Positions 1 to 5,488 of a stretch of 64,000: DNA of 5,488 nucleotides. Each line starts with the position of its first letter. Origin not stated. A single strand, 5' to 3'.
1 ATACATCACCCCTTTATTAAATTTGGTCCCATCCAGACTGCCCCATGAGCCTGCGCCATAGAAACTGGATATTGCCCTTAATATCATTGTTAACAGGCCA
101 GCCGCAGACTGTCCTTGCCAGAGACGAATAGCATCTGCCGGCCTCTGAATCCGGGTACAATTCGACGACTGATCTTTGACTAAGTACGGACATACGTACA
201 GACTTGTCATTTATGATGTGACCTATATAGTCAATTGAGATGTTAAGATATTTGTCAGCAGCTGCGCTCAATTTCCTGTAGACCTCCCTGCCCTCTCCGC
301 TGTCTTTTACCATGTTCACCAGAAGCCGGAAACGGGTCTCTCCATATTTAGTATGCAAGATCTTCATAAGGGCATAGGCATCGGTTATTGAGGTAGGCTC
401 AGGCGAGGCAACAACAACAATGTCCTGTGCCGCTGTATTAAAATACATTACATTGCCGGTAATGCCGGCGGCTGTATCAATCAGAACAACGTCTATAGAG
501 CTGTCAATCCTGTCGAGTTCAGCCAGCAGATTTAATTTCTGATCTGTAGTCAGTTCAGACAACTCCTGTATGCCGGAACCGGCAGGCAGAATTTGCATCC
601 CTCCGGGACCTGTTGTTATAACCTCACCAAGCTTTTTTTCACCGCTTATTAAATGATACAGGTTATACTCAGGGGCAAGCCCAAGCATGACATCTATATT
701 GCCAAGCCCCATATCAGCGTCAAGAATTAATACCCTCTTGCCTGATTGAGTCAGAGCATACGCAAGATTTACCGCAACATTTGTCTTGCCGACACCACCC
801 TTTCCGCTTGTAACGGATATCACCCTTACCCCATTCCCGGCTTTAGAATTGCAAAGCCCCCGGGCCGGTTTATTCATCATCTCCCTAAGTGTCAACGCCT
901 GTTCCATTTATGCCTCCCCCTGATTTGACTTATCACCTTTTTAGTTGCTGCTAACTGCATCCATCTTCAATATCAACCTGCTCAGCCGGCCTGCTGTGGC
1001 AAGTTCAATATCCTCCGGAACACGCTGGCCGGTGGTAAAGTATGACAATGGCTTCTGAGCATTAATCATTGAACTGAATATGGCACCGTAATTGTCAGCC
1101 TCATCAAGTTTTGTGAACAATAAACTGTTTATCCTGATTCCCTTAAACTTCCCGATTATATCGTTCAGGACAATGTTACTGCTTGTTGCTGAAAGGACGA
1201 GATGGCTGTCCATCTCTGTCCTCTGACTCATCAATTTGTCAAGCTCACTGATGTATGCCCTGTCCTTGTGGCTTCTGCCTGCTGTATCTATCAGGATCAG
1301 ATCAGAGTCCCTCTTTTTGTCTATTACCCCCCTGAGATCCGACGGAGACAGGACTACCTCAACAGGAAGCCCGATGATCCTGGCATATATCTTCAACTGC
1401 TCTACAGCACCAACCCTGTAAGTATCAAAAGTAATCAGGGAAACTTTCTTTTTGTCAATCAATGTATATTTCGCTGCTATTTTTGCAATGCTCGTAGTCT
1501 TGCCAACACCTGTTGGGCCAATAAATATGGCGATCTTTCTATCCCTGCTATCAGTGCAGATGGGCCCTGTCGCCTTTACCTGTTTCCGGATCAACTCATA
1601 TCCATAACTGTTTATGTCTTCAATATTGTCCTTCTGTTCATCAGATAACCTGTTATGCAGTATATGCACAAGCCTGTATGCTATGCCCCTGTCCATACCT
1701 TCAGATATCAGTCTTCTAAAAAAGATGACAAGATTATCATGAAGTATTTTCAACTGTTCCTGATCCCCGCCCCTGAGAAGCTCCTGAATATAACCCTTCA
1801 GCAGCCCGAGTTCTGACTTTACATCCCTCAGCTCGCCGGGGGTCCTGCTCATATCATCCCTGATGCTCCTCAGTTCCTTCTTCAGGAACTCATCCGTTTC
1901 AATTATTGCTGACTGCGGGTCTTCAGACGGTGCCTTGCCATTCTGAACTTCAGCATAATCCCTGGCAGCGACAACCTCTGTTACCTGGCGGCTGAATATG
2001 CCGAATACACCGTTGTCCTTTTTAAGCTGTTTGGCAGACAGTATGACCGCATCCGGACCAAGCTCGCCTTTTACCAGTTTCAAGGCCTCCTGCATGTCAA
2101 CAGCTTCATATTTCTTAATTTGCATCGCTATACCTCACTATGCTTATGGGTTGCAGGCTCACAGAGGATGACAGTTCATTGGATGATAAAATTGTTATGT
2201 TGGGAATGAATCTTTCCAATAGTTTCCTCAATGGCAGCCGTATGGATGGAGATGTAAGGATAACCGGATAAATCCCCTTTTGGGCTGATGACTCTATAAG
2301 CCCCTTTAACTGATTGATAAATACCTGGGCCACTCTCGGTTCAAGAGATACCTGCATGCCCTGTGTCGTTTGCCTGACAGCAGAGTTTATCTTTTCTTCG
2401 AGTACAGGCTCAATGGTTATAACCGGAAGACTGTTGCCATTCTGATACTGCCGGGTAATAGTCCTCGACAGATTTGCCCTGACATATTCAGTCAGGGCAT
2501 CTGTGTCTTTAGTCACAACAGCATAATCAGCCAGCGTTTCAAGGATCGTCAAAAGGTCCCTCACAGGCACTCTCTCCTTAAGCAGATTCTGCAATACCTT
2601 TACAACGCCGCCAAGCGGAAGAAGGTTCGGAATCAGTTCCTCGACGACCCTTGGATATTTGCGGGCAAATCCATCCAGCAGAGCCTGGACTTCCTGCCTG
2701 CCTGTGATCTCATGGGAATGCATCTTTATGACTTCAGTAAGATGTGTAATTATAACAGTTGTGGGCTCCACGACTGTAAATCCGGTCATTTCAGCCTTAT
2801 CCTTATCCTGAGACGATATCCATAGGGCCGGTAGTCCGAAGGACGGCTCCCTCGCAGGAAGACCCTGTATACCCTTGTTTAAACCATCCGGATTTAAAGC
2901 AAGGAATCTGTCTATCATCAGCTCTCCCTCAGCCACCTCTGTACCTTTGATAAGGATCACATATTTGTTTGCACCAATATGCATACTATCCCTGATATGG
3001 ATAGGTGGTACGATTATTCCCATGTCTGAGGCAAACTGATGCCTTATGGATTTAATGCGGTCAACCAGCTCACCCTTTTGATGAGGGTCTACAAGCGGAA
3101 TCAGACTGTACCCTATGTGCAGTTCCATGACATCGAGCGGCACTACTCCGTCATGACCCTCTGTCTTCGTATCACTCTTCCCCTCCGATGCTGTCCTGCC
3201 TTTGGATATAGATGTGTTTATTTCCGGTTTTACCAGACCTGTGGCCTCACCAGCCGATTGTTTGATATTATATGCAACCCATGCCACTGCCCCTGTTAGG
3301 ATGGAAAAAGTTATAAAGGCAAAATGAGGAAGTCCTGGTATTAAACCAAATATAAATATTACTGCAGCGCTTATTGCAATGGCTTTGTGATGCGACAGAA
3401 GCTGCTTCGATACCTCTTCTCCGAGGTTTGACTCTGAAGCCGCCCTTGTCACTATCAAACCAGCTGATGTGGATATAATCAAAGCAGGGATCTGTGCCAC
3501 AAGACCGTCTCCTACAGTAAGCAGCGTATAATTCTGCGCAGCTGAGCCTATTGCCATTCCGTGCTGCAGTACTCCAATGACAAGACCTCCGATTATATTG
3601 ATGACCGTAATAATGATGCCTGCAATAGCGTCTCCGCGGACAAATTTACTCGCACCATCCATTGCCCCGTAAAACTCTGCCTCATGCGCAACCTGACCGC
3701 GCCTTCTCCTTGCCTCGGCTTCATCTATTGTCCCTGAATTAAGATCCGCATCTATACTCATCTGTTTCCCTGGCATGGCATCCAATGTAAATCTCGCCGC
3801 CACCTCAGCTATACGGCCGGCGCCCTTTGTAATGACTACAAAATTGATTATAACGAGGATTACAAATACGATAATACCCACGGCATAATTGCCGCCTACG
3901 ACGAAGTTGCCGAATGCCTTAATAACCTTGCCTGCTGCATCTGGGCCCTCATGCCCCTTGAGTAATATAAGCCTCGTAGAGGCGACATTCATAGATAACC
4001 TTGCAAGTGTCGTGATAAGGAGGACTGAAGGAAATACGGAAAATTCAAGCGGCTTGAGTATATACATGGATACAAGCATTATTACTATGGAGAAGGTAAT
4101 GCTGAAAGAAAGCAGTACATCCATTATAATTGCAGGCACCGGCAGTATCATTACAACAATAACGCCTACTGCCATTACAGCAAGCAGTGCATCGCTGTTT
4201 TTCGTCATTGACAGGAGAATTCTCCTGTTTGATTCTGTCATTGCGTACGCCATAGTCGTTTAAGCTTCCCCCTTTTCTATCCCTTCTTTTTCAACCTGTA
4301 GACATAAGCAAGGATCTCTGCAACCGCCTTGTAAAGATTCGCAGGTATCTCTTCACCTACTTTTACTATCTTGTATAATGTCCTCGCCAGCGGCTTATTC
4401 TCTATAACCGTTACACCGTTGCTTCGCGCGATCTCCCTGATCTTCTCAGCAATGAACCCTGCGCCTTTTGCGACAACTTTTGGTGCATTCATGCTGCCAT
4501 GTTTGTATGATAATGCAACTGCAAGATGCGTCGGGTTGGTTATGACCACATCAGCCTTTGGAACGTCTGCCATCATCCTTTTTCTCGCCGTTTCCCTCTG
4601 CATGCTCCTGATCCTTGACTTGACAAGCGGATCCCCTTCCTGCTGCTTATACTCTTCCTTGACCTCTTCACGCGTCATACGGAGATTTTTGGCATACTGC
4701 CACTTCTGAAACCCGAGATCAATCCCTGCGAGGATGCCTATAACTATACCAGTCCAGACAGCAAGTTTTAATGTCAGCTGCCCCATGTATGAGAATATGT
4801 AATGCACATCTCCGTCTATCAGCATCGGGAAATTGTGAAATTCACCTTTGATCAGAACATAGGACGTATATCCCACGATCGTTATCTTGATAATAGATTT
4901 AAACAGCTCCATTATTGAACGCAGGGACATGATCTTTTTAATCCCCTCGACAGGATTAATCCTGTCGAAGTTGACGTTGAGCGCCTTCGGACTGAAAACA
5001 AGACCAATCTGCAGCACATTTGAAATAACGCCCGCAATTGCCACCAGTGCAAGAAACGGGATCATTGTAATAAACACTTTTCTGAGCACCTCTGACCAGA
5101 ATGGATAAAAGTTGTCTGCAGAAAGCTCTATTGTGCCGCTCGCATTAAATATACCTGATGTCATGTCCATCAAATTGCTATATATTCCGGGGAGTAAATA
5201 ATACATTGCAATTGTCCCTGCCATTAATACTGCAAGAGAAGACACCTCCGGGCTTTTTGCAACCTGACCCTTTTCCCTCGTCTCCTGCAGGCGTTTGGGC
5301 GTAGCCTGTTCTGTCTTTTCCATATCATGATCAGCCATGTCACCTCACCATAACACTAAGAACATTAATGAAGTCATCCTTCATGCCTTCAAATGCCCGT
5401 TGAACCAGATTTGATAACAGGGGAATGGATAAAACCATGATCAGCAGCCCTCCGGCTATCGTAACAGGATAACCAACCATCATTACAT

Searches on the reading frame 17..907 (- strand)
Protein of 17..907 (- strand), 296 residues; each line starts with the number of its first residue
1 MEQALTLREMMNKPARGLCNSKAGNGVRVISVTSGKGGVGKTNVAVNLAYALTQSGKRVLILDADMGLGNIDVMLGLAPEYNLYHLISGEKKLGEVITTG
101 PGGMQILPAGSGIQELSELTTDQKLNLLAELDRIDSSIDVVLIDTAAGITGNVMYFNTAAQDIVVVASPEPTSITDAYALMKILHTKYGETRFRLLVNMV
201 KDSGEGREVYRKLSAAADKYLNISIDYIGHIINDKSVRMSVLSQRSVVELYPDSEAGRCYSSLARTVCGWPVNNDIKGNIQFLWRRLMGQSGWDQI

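Call 24: search_protein_families(library=pfam, max_evalue=0.001, proteins=[window:17-907:-])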
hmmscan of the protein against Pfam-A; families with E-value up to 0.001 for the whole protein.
window:17-907:- (296 aa): 8 families
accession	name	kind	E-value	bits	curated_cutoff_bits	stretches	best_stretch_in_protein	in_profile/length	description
PF13614.12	AAA_31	-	1.4e-20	74.4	27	1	28-185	2-165/177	AAA domain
PF10609.15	ParA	-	2.9e-17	63.4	27.1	1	28-267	4-245/246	NUBPL iron-transfer P-loop NTPase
PF01656.29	CbiA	-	7.4e-15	55.4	25.4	1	30-238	1-116/125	CobQ/CobB/MinD/ParA nucleotide binding domain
PF00142.24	Fer4_NifH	-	1.3e-13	51.5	25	1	34-268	6-245/271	4Fe-4S iron sulfur cluster binding proteins, NifH/frxC family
PF02374.21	ArsA_ATPase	-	7.9e-07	29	24.3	1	32-65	5-38/305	Anion-transporting ATPase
PF06564.18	CBP_BcsQ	-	1.3e-06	28.5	21.3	1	29-201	3-172/234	Cellulose biosynthesis protein BcsQ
PF09140.17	MipZ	-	1.8e-05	24.6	20.7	0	29-66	2-39/262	ATPase MipZ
PF13479.12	AAA_24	-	0.001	19.4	27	0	35-146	9-73/195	AAA domain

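Call 62: find_encoding_contigs(protein=window:17-907:-, flank=10000, max_places=2)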
Protein window:17-907:- (296 aa): 5 contigs read that carry it; 2 places shown.
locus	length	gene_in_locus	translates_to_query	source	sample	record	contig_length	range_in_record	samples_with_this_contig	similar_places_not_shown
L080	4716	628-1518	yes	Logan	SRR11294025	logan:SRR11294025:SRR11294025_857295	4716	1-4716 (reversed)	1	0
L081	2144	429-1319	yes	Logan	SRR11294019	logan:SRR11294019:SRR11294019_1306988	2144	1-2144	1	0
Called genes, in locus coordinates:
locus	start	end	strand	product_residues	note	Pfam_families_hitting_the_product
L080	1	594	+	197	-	?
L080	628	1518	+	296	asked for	PF00142:Fer4_NifH, PF02374:ArsA_ATPase (weak), PF06564:CBP_BcsQ (weak), PF09140:MipZ (faint), PF10609:ParA, PF13614:AAA_31, PF01656:CbiA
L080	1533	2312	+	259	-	PF04542:Sigma70_r2, PF04539:Sigma70_r3, PF04545:Sigma70_r4, PF08281:Sigma70_r4_2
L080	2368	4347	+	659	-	PF01602:Adaptin_N (faint), PF02985:HEAT (faint), PF13646:HEAT_2 (weak), PF21581:SCD (faint), PF03130:HEAT_PBS (faint), PF00514:Arm (faint), PF13513:HEAT_EZ (faint), PF13646:HEAT_2, +1 more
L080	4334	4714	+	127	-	?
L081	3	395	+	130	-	?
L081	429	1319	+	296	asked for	PF00142:Fer4_NifH, PF02374:ArsA_ATPase (weak), PF06564:CBP_BcsQ (weak), PF09140:MipZ (faint), PF10609:ParA, PF13614:AAA_31, PF01656:CbiA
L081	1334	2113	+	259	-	PF04542:Sigma70_r2, PF04539:Sigma70_r3, PF04545:Sigma70_r4, PF08281:Sigma70_r4_2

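Call 73: search_protein_families(library=ncbifam, max_evalue=1e-10, proteins=[window:17-907:-, L080:1533-2312:+])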
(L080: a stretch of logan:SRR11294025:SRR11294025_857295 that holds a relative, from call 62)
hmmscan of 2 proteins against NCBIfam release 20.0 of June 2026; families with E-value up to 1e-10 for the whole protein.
window:17-907:- (296 aa): 15 families
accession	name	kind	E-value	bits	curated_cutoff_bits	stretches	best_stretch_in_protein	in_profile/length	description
TIGR01969.1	minD_arch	subfamily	3.7e-39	134.4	201.75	1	28-276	1-239/251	cell division ATPase MinD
TIGR01968.1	minD_bact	equivalog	2.6e-32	112.2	212.9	1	28-270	2-239/261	septum site-determining protein MinD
NF008079.0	PRK10818.1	equivalog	6.7e-21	74.8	508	1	28-264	3-243/270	septum site-determining protein MinD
NF041546.1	ParA_partition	equivalog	1.8e-17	63.6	180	0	29-65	1-37/203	ParA family partition ATPase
TIGR03371.1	cellulose_yhjQ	equivalog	1.9e-17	63.6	157.85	1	28-267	2-241/246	cellulose biosynthesis protein BcsQ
TIGR03018.1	pepcterm_TyrKin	hypoth_equivalog_domain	1.5e-16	60.4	230.65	1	22-178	30-190/207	XrtA-associated tyrosine autokinase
TIGR01005.1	eps_transp_fam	subfamily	7.5e-15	54.2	411.7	1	20-148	539-666/754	exopolysaccharide transport protein family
TIGR01007.1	eps_fam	subfamily_domain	3.7e-14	52.7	108.05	1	25-168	15-160/204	polysaccharide biosynthesis tyrosine autokinase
TIGR01287.1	nifH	equivalog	6.8e-13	48.5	394.35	1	34-267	6-244/275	nitrogenase iron protein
NF008669.0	PRK11670.1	equivalog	7.2e-13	48.2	348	1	20-78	99-158/369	iron-sulfur cluster carrier protein ApbC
NF041136.1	MrpORP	equivalog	4.9e-12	45.8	450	1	29-79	7-57/365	iron-sulfur cluster carrier protein MrpORP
NF008568.0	PRK11519.1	equivalog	7.3e-12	44.3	1068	1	24-146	525-644/720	tyrosine-protein kinase Wzc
NF047398.1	AAA_KGGVGR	domain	7.6e-12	46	90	0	28-181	3-186/190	KGGVGR-motif variant AAA ATPase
NF033200.1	F430_CfbC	exception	1.1e-11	44.7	402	1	34-268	6-239/260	Ni-sirohydrochlorin a,c-diamide reductive cyclase ATP-dependent reductase subunit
TIGR03029.1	EpsG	equivalog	2.1e-11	43.5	313.8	1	25-184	101-260/274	chain length determinant protein tyrosine kinase EpsG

L080:1533-2312:+ (259 aa): 41 families (the best 25 are shown)
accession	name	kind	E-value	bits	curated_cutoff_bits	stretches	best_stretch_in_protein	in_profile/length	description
NF004935.0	PRK06288.1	equivalog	6.5e-82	275.2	343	1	23-256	30-264/270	RNA polymerase sigma factor WhiG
TIGR02479.1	FliA_WhiG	subfamily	8.5e-81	270.9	189.6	1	31-255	1-224/224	FliA/WhiG family RNA polymerase sigma factor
NF005413.0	PRK06986.1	subfamily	2.8e-76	256.6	201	1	27-257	14-239/241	RNA polymerase sigma factor FliA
NF005809.0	PRK07670.1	equivalog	8.4e-65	218.8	326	1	23-257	20-253/255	FliA/WhiG family RNA polymerase sigma factor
NF004572.0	PRK05911.1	equivalog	6e-53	179.8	378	1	26-254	23-253/257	RNA polymerase sigma factor sigma-28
NF009091.0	PRK12427.1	equivalog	5e-39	134.3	339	1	23-250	12-227/233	FliA/WhiG family RNA polymerase sigma factor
TIGR02980.1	SigBFG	subfamily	1.3e-34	119.9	234.35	1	26-253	3-225/227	SigB/SigF/SigG family RNA polymerase sigma factor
TIGR02937.1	sigma70-ECF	superfamily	2.5e-32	111.8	42.9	1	26-253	1-164/165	sigma-70 family RNA polymerase sigma factor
TIGR02394.1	rpoS_proteo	equivalog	7.3e-27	94.6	378.7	1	53-257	70-277/285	RNA polymerase sigma factor RpoS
NF005644.0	PRK07408.1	subfamily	4.6e-26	92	261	1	25-255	26-254/258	RNA polymerase sigma factor SigF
TIGR02997.1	Sig70-cyanoRpoD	subfamily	1.9e-25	89.7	384.5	1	52-251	97-298/298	RNA polymerase sigma factor, RpoD/SigA family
NF005514.0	PRK07122.1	subfamily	1.6e-24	86.5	372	1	27-254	41-263/264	RNA polymerase sigma factor SigF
TIGR02885.1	spore_sigF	equivalog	5.8e-24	85.2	321.45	1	24-253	9-230/231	RNA polymerase sporulation sigma factor SigF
TIGR02393.1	RpoD_Cterm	equivalog_domain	1.9e-23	83.3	354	1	54-257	25-231/238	RNA polymerase sigma factor RpoD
NF004207.0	PRK05657.1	equivalog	3.1e-23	82.7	394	1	54-257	114-320/329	RNA polymerase sigma factor RpoS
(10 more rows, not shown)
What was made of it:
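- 17..10311 (-): fliL-fliM-fliN-fliO-fliP-fliQ-fliR-flhB-flhA-flhF-flhG(MinD-like). On near-identical contigs a fliA-family sigma factor follows flhG. Proposed EBP2-dependent operon. FliA/WhiG (271 bits, cut-off 190) lies 14 nt after flhG in L080 and L081 (calls 62, 73).
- On FleQ/FlrA family master regulator (for EBP2): A MinD/ParA-type ATPase lies directly after flhF at 17-907 (calls 24, 73).
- fliA follows flhG (calls 62, 73).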

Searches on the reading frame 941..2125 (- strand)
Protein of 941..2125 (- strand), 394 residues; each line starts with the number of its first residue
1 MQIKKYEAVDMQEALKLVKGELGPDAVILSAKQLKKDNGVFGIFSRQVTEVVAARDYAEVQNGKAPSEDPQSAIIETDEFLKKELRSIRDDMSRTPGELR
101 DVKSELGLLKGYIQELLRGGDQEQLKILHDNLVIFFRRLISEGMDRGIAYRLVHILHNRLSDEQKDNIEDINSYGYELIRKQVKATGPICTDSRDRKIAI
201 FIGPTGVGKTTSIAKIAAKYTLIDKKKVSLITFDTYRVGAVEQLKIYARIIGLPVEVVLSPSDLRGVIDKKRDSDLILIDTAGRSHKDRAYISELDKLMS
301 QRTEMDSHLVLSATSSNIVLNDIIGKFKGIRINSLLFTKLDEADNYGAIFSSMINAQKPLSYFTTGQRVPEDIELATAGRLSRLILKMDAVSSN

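Call 24: search_protein_families(library=pfam, max_evalue=0.001, proteins=[window:941-2125:-])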
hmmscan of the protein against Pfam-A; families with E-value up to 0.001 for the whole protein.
window:941-2125:- (394 aa): 3 families
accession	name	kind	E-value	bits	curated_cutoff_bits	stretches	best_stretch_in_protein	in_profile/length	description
PF00448.28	SRP54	-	1.4e-39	136.2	22.7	1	198-386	3-195/196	SRP54-type protein, GTPase domain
PF00004.35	AAA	-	4.2e-05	24.5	21.2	1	200-318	2-113/131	ATPase family associated with various cellular activities (AAA)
PF13173.12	AAA_14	-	0.00012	22.6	27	1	196-322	2-106/129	AAA domain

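Call 73: search_protein_families(library=ncbifam, max_evalue=1e-10, proteins=[window:941-2125:-])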
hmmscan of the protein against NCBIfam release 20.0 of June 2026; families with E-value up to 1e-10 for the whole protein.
window:941-2125:- (394 aa): 11 families
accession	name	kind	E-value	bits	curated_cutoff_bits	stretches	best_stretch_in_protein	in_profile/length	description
TIGR03499.1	FlhF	equivalog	1.3e-66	225.5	174.15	1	1-283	1-286/286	flagellar biosynthesis GTPase FlhF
NF009366.0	PRK12723.1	equivalog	4.3e-55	187.4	585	1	8-377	9-359/388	flagellar biosynthesis regulator FlhF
NF011312.0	PRK14723.1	equivalog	4.6e-52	177.5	951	1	1-381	1-374/768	flagellar biosynthesis regulator FlhF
NF011310.0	PRK14721.1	equivalog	7.7e-47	160.5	725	1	1-389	1-385/423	flagellar biosynthesis regulator FlhF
NF009367.0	PRK12724.1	equivalog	1.2e-44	152.9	718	1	130-378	155-407/433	flagellar biosynthesis regulator FlhF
NF011311.0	PRK14722.1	equivalog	1.1e-33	116.8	777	1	199-378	140-329/374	flagellar biosynthesis regulator FlhF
NF005230.0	PRK06731.1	equivalog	9.4e-29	100.5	553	1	199-387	89-279/281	flagellar biosynthesis regulator FlhF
TIGR00064.1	ftsY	equivalog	6.8e-27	94.4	260.7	1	138-372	13-265/279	signal recognition particle-docking protein FtsY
TIGR00959.1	ffh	equivalog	8.1e-23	80.9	473.2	1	191-391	94-299/428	signal recognition particle protein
NF009368.0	PRK12726.1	equivalog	5.6e-22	78.4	832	1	193-374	203-386/407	flagellar biosynthesis regulator FlhF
TIGR01425.1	SRP54_euk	equivalog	5.3e-18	65.1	576.25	1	192-383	96-292/428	signal recognition particle protein SRP54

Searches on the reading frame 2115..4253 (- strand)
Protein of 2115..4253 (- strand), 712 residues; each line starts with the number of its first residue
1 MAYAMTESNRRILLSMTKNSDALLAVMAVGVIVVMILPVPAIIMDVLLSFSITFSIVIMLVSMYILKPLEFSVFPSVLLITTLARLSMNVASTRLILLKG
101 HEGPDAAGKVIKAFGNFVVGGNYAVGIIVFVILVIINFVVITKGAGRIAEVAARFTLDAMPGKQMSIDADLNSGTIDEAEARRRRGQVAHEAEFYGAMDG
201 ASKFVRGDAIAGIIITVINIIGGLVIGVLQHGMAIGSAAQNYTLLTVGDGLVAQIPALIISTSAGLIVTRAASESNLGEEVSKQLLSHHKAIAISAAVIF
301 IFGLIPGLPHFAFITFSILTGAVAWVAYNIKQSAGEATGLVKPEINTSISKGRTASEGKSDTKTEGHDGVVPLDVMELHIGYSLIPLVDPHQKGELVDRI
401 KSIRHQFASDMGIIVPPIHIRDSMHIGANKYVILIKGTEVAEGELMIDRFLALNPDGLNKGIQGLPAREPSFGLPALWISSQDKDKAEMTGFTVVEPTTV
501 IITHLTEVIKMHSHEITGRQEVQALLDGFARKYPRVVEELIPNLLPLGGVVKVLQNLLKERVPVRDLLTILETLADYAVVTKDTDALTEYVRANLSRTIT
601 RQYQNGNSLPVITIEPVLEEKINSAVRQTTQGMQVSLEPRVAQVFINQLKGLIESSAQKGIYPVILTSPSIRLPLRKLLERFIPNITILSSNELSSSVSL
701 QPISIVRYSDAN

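Call 73: search_protein_families(library=ncbifam, max_evalue=1e-10, proteins=[window:2115-4253:-])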
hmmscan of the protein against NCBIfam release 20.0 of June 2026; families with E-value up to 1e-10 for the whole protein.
window:2115-4253:- (712 aa): 5 families
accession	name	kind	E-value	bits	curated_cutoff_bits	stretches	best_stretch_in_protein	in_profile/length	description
TIGR01398.1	FlhA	equivalog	2.9e-269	895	772.1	1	20-705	2-677/678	flagellar biosynthesis protein FlhA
TIGR01399.1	hrcV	equivalog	6.2e-202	672.7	692.25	1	19-704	2-675/677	type III secretion system export apparatus subunit SctV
NF009363.0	PRK12720.1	equivalog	1.9e-169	565.3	993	1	9-707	6-672/683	EscV/YscV/HrcV family type III secretion system export apparatus protein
NF011865.0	PRK15337.1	equivalog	1.2e-165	552.7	800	1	11-702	4-682/686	EscV/YscV/HrcV family type III secretion system export apparatus protein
NF004571.0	PRK05910.1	equivalog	4e-80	269.9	670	2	16-337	4-311/584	type III secretion system protein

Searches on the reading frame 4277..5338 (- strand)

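Call 73: search_protein_families(library=ncbifam, max_evalue=1e-10, proteins=[window:4277-5338:-])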
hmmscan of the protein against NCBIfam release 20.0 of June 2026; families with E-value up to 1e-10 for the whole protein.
window:4277-5338:- (353 aa): 9 families
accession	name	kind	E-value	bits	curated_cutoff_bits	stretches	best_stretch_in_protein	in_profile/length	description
TIGR00328.1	flhB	equivalog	1.5e-126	422.3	349.25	1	7-352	2-347/348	flagellar biosynthesis protein FlhB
NF009411.0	PRK12772.1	equivalog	7.3e-107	358.3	739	1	6-352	263-609/610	fused FliR family export protein/FlhB family type III secretion system protein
TIGR01404.2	FlhB_rel_III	equivalog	1.3e-101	340.4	358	1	7-348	1-340/341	type III secretion system export apparatus subunit SctU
NF009117.0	PRK12468.1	equivalog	4.5e-82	275.8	712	1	3-351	4-352/386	flagellar biosynthesis protein FlhB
NF009364.0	PRK12721.1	equivalog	4.4e-74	249.7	381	1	7-349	3-343/352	EscU/YscU/HrcU family type III secretion system export apparatus switch protein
NF004950.0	PRK06298.1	equivalog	4.7e-66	223.3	434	1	7-350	3-345/360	type III secretion system protein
NF009412.0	PRK12773.1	equivalog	5.6e-65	219.8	886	1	2-346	297-642/649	flagellar biosynthesis protein FlhB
NF006017.0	PRK08156.1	equivalog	4e-58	197.4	394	1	7-346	3-335/367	EscU/YscU/HrcU family type III secretion system export apparatus switch protein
TIGR00789.1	flhB_rel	hypoth_equivalog_domain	9.4e-22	77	117.35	1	271-351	3-82/84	FlhB-like flagellar biosynthesis protein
